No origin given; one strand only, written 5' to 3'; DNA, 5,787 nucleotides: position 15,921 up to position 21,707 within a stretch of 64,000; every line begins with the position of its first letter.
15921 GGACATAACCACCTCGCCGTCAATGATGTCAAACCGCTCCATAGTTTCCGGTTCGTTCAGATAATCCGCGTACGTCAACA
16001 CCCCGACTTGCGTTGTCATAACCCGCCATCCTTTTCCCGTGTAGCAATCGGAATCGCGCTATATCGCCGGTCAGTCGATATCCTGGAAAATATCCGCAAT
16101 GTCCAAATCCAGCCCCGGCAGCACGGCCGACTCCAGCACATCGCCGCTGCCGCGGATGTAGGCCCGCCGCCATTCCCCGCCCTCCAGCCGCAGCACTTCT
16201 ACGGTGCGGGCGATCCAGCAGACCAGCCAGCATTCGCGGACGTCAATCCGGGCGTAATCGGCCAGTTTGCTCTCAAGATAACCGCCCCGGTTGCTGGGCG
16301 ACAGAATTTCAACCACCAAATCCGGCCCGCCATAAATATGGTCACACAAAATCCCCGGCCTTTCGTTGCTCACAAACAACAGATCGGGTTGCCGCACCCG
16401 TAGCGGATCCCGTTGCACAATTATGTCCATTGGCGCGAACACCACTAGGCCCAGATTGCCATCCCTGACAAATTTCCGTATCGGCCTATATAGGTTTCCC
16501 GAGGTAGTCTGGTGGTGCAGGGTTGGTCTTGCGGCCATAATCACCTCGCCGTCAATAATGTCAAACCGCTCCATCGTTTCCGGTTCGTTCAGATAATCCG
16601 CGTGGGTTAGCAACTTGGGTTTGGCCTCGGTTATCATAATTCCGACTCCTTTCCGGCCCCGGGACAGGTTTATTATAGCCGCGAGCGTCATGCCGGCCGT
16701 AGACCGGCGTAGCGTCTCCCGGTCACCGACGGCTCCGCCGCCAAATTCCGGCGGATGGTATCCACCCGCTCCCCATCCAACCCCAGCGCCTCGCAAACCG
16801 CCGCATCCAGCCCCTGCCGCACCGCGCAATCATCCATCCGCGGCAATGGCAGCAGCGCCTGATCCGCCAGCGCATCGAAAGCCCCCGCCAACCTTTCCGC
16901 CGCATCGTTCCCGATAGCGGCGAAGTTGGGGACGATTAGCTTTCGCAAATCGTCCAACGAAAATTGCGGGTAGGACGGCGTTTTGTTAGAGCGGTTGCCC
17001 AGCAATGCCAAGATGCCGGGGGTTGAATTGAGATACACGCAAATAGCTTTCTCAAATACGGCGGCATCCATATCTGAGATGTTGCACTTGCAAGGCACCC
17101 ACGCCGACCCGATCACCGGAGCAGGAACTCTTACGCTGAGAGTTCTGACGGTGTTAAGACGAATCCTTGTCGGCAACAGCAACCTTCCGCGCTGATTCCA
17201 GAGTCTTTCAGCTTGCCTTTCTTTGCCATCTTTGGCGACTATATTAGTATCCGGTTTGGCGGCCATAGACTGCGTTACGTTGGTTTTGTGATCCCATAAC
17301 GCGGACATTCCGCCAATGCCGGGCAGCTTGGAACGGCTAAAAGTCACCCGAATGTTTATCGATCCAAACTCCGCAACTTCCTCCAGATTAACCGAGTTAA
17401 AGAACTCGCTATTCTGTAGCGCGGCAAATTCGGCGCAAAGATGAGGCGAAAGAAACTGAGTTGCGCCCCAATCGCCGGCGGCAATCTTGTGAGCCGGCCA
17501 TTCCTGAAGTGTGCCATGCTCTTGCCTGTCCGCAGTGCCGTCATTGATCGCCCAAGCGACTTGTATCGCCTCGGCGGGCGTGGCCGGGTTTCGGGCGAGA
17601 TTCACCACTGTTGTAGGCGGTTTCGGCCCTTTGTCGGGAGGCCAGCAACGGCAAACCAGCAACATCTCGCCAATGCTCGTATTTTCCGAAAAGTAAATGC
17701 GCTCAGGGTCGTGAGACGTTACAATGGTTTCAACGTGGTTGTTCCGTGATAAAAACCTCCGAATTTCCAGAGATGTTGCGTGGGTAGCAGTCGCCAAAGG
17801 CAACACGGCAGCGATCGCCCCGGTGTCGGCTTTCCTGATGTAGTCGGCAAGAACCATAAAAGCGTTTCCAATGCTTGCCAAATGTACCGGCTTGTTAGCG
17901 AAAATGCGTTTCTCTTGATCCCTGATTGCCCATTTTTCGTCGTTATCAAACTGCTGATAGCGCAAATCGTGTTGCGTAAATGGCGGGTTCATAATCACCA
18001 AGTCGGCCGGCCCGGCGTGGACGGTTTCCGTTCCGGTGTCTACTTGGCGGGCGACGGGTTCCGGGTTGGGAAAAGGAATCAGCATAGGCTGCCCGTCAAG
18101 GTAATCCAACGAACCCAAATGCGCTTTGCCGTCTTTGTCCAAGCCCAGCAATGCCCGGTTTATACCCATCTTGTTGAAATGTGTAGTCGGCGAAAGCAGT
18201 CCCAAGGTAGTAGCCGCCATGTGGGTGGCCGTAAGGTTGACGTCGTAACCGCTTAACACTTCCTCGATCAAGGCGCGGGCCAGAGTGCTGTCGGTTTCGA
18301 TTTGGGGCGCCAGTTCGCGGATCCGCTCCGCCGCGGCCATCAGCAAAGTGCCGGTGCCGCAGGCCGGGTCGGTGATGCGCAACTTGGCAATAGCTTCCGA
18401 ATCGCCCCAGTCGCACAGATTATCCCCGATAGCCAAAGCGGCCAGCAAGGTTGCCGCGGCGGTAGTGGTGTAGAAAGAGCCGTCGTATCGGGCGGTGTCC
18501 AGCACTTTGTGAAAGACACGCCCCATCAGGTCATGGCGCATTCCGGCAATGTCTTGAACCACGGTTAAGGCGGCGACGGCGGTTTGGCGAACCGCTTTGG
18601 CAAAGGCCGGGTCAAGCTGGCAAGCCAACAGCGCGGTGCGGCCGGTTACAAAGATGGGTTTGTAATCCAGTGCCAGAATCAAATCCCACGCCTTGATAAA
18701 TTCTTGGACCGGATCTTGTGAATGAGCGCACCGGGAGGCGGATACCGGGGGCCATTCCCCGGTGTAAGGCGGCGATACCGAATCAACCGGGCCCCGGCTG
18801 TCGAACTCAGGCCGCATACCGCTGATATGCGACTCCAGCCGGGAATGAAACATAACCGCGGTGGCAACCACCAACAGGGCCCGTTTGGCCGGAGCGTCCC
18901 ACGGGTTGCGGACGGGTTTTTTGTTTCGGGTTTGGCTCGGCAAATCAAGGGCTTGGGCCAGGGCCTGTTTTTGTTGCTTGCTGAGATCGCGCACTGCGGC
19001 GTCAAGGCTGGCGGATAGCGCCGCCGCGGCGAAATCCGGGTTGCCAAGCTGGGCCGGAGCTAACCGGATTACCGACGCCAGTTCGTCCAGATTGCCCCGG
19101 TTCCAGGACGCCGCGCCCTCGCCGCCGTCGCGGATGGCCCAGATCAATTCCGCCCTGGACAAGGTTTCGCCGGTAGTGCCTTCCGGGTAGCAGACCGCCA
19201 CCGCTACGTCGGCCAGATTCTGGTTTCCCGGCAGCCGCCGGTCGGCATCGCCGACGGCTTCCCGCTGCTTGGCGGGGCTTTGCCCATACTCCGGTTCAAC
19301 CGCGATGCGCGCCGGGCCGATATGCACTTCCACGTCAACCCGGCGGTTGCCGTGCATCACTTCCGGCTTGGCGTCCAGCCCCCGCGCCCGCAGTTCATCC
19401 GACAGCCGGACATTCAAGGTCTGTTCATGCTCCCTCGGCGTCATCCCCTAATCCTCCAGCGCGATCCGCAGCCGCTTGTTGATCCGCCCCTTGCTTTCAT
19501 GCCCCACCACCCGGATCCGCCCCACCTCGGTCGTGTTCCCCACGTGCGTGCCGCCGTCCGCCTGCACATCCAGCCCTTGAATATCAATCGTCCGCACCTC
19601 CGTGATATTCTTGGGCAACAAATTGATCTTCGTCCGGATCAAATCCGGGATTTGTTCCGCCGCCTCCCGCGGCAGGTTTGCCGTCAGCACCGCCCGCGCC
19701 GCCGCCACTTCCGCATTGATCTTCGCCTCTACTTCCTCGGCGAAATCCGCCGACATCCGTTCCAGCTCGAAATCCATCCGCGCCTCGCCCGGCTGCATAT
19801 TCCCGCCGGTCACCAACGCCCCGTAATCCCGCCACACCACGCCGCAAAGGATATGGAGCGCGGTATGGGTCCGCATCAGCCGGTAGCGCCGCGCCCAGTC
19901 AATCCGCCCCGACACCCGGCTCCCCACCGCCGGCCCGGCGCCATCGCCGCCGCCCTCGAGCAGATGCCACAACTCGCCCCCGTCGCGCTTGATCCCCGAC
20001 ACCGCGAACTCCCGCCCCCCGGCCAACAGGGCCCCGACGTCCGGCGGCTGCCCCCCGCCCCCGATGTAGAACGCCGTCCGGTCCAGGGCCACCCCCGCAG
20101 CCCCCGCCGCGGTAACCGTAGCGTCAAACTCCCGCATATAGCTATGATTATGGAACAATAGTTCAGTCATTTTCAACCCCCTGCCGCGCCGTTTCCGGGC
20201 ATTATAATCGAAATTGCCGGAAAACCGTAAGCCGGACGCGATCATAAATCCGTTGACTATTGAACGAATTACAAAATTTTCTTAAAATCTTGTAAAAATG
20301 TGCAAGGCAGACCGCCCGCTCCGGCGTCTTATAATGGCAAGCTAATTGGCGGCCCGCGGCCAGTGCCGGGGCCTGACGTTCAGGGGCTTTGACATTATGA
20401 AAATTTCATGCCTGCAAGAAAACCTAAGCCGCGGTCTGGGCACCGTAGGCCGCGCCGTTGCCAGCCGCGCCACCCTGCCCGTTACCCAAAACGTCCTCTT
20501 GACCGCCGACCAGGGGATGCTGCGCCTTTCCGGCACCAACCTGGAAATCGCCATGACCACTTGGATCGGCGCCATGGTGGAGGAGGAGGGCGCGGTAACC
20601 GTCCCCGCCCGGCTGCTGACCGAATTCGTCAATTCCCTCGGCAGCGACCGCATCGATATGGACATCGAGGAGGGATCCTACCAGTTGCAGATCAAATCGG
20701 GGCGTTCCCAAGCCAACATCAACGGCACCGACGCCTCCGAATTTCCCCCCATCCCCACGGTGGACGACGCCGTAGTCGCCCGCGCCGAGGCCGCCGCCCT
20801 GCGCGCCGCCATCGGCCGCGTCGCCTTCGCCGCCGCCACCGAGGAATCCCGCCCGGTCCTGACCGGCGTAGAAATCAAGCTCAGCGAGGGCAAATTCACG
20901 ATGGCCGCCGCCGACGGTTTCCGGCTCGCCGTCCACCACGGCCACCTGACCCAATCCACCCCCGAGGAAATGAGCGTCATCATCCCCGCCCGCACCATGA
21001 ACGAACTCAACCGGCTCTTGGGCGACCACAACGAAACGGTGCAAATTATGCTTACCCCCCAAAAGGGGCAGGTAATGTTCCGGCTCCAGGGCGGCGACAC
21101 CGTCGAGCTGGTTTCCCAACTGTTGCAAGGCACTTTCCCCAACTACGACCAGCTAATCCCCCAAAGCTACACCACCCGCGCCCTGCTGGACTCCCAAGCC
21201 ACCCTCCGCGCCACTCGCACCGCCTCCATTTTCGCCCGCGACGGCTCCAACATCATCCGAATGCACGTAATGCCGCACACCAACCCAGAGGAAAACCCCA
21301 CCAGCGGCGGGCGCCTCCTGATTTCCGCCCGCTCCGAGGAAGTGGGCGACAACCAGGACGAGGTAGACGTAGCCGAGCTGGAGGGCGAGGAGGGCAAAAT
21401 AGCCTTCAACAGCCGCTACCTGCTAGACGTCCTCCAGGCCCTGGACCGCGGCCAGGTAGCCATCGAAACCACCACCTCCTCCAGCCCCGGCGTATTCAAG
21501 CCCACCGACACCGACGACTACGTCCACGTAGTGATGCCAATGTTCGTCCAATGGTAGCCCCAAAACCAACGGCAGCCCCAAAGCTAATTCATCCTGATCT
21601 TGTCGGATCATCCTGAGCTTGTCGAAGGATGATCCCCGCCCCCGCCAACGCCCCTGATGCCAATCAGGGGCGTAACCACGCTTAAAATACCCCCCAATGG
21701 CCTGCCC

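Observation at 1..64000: Two almost mutually exclusive codon dialects determined by gene orientation relative to the skew flip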

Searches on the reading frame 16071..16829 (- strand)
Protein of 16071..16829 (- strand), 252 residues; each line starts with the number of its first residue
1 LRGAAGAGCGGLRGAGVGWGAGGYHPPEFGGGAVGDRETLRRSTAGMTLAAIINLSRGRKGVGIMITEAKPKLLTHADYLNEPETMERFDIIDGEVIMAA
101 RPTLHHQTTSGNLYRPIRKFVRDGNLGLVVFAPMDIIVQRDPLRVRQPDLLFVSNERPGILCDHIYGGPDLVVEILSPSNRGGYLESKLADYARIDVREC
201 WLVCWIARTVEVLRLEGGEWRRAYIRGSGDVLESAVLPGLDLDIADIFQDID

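Call 10: search_protein_families(library=pfam, proteins=[window:16071-16829:-])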
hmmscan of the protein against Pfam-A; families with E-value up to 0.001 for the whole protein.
window:16071-16829:- (252 aa): 1 family
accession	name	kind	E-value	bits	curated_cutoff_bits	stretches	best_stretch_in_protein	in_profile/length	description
PF05685.18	Uma2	-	3.7e-30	105.1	27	1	78-244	3-171/172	Putative restriction endonuclease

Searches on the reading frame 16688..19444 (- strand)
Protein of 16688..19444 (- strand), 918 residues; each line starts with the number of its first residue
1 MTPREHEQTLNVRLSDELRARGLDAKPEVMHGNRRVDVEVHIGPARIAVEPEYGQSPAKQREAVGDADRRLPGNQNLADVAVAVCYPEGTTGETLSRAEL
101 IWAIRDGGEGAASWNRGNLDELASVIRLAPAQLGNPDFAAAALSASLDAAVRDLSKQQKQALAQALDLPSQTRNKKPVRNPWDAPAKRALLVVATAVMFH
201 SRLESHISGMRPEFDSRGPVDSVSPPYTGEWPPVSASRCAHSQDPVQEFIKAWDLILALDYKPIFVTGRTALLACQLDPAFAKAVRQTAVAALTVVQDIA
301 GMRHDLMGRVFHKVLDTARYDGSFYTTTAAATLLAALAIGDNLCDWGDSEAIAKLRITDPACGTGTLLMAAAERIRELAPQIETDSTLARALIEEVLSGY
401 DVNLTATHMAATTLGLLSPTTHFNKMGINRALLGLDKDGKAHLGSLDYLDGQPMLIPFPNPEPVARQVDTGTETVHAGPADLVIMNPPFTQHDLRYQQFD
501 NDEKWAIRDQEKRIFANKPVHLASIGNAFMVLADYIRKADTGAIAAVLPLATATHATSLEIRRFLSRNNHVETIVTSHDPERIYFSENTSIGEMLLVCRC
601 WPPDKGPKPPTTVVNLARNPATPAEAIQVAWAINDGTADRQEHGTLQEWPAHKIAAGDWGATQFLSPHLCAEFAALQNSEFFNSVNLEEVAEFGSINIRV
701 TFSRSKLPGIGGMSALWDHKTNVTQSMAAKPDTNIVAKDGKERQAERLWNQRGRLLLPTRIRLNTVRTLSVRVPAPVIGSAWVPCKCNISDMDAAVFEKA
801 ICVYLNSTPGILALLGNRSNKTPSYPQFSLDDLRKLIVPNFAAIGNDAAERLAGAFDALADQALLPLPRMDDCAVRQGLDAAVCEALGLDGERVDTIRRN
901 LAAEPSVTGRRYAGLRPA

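Call 10: search_protein_families(library=pfam, proteins=[window:16688-19444:-])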
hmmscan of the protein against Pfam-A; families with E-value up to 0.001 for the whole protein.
window:16688-19444:- (918 aa): 2 families
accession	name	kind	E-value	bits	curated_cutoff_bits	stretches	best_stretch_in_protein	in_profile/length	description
PF02384.22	N6_Mtase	-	6.4e-10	39.3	20.4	1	477-597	123-229/311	N-6 DNA Methylase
PF20473.4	MmeI_Mtase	-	4.5e-05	23.2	27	1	351-538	17-189/259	MmeI, DNA-methyltransferase domain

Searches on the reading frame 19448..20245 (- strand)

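Call 10: search_protein_families(library=pfam, proteins=[window:19448-20245:-])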
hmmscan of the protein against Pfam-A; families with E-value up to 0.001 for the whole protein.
window:19448-20245:- (265 aa): 2 families
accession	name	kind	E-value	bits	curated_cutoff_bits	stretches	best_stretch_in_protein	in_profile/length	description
PF01411.24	tRNA-synt_2c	-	1.6e-08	34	30.3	1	37-119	472-552/552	tRNA synthetases class II (A)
PF07973.19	tRNA_SAD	-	6.7e-08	32.8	24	1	217-259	1-43/44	Threonyl and Alanyl tRNA synthetase second additional domain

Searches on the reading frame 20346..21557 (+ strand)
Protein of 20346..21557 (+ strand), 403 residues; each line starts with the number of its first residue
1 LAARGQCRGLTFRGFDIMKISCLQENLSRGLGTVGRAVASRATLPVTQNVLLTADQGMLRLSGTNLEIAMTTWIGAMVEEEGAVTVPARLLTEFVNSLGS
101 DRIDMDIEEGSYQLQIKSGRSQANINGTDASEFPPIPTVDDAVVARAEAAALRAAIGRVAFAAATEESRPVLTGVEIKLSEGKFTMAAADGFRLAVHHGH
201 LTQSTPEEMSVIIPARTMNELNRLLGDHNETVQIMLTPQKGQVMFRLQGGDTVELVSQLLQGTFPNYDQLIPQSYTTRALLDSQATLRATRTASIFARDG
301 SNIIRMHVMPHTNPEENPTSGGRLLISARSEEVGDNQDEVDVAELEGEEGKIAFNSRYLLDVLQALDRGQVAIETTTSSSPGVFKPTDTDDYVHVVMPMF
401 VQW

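Call 10: search_protein_families(library=pfam, proteins=[window:20346-21557:+])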
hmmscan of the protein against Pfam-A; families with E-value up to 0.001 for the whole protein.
window:20346-21557:+ (403 aa): 3 families
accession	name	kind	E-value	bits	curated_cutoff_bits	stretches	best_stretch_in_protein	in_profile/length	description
PF00712.24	DNA_pol3_beta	-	3.4e-31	108.3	24.4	2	18-136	1-119/120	DNA polymerase III beta subunit, N-terminal domain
PF02767.21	DNA_pol3_beta_2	-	8.1e-30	103.9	27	1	150-266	5-116/116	DNA polymerase III beta subunit, central domain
PF02768.20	DNA_pol3_beta_3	-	4.4e-23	81.8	27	1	269-399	2-120/121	DNA polymerase III beta subunit, C-terminal domain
